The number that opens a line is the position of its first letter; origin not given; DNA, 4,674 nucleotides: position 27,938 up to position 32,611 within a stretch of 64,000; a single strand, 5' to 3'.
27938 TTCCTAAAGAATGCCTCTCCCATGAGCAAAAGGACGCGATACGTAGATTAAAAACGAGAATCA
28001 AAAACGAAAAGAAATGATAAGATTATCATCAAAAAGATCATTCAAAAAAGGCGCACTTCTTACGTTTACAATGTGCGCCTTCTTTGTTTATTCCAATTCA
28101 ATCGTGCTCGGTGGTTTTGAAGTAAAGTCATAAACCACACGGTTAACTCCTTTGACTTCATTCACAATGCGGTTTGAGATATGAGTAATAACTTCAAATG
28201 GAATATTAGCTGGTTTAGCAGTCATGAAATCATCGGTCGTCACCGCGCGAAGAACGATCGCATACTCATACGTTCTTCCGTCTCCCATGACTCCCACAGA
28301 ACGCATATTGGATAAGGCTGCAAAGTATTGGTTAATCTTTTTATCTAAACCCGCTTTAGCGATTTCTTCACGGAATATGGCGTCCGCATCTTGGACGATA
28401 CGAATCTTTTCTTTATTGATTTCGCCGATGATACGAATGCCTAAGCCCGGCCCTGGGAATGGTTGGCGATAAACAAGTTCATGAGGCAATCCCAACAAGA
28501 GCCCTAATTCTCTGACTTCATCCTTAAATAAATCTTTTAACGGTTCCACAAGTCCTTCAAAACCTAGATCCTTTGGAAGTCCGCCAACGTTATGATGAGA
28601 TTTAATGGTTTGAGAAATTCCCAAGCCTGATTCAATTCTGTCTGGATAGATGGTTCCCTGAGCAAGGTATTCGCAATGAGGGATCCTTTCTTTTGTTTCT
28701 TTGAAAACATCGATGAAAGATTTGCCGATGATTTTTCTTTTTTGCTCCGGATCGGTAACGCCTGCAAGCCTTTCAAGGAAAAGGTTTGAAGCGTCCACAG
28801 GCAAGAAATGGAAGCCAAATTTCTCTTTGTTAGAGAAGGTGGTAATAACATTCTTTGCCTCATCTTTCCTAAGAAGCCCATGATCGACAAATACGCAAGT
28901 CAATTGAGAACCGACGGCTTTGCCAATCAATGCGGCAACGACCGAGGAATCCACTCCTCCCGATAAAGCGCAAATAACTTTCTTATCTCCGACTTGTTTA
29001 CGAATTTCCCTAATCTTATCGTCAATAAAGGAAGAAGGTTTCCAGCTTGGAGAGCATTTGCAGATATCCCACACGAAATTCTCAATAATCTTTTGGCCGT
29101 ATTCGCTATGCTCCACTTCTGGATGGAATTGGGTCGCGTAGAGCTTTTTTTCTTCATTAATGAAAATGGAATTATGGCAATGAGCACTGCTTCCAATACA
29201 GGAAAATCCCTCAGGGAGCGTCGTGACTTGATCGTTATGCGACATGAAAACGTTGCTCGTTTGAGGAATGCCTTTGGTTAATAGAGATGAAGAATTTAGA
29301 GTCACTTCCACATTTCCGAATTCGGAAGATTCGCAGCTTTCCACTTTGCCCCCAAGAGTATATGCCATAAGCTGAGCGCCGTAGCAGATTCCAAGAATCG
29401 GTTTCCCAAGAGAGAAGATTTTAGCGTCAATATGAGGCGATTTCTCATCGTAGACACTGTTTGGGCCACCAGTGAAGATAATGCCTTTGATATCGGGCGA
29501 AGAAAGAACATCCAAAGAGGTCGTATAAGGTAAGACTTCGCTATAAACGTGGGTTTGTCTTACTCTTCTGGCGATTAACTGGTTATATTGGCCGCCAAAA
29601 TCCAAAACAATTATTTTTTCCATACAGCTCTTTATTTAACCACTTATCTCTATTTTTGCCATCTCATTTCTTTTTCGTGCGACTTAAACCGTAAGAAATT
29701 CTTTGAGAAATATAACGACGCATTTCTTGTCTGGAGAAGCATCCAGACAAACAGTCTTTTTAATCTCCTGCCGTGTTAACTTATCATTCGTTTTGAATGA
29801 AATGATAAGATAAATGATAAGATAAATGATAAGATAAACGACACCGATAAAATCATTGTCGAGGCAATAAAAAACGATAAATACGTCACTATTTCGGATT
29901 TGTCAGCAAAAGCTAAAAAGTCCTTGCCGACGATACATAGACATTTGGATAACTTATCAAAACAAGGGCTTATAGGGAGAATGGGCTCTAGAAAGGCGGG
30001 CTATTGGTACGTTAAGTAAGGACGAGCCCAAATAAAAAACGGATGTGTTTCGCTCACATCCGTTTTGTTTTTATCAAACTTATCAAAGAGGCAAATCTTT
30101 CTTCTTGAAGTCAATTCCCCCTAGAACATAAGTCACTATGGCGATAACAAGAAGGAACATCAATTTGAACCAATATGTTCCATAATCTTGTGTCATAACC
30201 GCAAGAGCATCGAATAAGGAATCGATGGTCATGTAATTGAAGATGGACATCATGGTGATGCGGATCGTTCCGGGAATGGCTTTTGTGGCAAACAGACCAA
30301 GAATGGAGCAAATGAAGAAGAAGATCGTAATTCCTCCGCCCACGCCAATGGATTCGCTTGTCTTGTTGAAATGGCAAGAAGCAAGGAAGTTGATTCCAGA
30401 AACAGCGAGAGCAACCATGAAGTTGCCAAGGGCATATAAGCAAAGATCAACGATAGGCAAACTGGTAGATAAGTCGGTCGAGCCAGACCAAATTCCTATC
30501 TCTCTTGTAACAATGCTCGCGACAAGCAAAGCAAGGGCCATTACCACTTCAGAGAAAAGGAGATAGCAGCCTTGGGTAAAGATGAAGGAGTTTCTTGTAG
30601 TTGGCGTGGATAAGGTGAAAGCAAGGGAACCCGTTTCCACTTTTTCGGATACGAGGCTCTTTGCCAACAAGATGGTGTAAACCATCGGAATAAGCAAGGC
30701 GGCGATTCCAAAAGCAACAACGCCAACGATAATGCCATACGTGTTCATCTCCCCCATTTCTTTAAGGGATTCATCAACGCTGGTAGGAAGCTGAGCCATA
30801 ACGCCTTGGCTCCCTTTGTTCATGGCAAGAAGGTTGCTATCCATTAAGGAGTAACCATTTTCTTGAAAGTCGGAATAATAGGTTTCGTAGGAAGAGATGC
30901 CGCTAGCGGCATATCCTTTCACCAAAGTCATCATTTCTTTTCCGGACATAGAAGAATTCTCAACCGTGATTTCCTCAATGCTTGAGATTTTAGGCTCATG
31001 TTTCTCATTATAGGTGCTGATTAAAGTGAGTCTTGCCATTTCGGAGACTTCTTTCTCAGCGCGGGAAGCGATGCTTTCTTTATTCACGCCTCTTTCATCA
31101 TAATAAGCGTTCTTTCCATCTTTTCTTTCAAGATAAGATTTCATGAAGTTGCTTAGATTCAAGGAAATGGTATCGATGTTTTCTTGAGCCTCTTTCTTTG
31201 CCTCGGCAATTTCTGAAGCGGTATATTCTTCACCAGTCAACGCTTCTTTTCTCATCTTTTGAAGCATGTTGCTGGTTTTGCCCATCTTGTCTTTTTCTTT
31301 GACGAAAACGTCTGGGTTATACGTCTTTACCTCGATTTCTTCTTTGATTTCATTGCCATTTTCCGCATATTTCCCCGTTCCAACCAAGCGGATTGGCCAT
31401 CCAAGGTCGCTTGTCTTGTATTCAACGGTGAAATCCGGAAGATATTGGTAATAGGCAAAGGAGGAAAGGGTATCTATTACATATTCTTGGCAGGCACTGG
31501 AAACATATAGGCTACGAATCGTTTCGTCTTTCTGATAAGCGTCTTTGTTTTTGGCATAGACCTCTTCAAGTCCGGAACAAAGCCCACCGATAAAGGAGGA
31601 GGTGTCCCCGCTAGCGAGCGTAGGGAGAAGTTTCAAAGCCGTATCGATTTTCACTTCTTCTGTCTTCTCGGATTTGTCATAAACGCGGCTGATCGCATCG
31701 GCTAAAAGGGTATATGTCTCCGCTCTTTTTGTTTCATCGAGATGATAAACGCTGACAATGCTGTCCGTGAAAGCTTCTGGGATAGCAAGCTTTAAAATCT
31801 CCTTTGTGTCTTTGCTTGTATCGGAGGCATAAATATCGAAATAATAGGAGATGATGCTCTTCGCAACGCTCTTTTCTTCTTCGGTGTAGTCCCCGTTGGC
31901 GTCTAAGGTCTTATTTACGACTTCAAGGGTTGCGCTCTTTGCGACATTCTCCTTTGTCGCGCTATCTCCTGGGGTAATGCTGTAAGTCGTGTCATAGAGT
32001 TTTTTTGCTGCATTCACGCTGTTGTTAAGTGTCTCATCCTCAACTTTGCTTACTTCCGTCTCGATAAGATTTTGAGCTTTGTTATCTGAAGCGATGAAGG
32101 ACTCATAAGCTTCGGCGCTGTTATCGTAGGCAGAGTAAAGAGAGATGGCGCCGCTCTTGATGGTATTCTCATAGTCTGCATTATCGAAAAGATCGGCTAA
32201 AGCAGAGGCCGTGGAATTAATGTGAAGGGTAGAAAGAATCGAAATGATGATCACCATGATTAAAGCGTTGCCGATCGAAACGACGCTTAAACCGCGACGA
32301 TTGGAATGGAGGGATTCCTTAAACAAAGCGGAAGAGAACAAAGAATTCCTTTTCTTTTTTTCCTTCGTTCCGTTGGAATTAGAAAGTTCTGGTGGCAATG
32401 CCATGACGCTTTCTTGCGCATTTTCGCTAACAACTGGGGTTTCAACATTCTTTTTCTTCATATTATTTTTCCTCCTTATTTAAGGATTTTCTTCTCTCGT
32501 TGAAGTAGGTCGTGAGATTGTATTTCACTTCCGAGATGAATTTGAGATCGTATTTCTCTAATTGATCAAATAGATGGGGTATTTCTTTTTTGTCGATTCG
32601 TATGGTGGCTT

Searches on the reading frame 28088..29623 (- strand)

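Call 29: search_protein_families(library=pfam, max_evalue=0.00001, proteins=[window:28088-29623:-])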
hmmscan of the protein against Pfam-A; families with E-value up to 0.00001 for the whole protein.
window:28088-29623:- (511 aa): 4 families
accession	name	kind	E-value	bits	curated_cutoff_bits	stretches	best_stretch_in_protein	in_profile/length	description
PF00117.34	GATase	-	6.1e-42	143.9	22.8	1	6-186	2-189/190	Glutamine amidotransferase class-I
PF00958.27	GMP_synt_C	-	6.6e-42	141.9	27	1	419-509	1-91/92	GMP synthase C terminal domain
PF02540.23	NAD_synthase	-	8.8e-10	38.5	21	1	202-245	7-51/242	NAD synthase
PF07722.19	Peptidase_C26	-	6e-08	33.2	20.5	1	67-169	99-219/219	Peptidase C26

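Call 66: search_protein_families(library=ncbifam, max_evalue=0.01, proteins=[window:28088-29623:-])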
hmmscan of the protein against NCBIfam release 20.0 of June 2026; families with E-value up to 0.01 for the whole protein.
window:28088-29623:- (511 aa): 40 families (the best 25 are shown)
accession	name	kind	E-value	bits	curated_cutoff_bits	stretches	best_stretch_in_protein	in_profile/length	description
NF000848.1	PRK00074.1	equivalog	2.5e-226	752.2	400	1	4-511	1-512/512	glutamine-hydrolyzing GMP synthase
TIGR00884.1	guaA_Cterm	equivalog_domain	1e-141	471.7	338.75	1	199-511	2-310/310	glutamine-hydrolyzing GMP synthase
TIGR00888.1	guaA_Nterm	equivalog_domain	2.8e-70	235.5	172.15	1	4-190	1-187/188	glutamine-hydrolyzing GMP synthase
NF001975.0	PRK00758.1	equivalog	3.6e-49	166.9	198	1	2-189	2-183/185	GMP synthase subunit A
NF005743.0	PRK07567.1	equivalog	9.1e-20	70.9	264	1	35-175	42-197/245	glutamine amidotransferase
NF006562.0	PRK09065.1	equivalog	1.7e-19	70.3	205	1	11-173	23-193/242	glutamine amidotransferase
NF005458.0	PRK07053.1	equivalog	2.4e-18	66.4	250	1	43-182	46-192/234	glutamine amidotransferase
NF004212.0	PRK05665.1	equivalog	2.7e-14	53.5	309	1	69-179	87-196/241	amidotransferase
NF010587.0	PRK13980.1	equivalog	2.4e-12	46.6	255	2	199-241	17-59/267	NAD+ synthase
NF005367.0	PRK06895.1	equivalog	7.2e-12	45.6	265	1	70-184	69-186/190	anthranilate synthase component II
NF009475.0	PRK12838.1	equivalog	1e-11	44.4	221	1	3-171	171-336/359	carbamoyl phosphate synthase small subunit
NF010081.0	PRK13566.1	equivalog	1.8e-11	43.1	645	1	2-184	529-717/729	anthranilate synthase component I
NF005072.0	PRK06490.1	equivalog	2e-11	43.3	339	1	45-172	59-189/251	glutamine amidotransferase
TIGR01368.1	CPSaseIIsmall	equivalog_domain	4.9e-11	42.2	307.35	1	3-171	177-342/361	glutamine-hydrolyzing carbamoyl-phosphate synthase small subunit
NF011201.0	PRK14607.1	equivalog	1.6e-10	40.3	670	1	69-184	69-186/534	bifunctional anthranilate synthase component II/anthranilate phosphoribosyltransferase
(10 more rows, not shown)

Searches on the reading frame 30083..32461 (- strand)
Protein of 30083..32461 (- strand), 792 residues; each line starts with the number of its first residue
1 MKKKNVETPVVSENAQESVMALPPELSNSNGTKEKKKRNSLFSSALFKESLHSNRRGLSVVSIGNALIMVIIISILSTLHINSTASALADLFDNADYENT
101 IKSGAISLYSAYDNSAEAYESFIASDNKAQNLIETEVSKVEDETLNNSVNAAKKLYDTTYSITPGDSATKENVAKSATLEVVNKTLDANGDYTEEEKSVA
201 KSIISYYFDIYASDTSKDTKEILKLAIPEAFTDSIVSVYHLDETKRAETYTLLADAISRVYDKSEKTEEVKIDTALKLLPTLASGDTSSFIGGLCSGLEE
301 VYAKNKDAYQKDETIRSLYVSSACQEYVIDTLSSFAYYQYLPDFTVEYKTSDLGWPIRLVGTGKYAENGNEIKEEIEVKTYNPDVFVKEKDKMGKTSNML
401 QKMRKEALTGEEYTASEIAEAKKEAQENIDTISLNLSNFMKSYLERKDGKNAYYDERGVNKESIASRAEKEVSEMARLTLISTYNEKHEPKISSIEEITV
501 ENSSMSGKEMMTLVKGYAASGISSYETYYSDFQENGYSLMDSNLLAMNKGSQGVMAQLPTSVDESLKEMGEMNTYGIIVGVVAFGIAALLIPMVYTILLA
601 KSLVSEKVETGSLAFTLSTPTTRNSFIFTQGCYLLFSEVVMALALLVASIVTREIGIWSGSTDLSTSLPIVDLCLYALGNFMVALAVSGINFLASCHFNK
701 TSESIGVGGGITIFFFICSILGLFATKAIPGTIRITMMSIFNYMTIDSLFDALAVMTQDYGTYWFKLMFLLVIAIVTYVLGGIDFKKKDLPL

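Call 29: search_protein_families(library=pfam, max_evalue=0.00001, proteins=[window:30083-32461:-])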
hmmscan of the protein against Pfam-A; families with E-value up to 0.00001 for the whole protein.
window:30083-32461:- (792 aa): 1 family
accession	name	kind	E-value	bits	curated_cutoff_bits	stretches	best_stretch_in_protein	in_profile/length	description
PF12679.13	ABC2_membrane_2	-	1.2e-12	48.1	27.2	1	527-790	34-283/283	ABC-2 family transporter protein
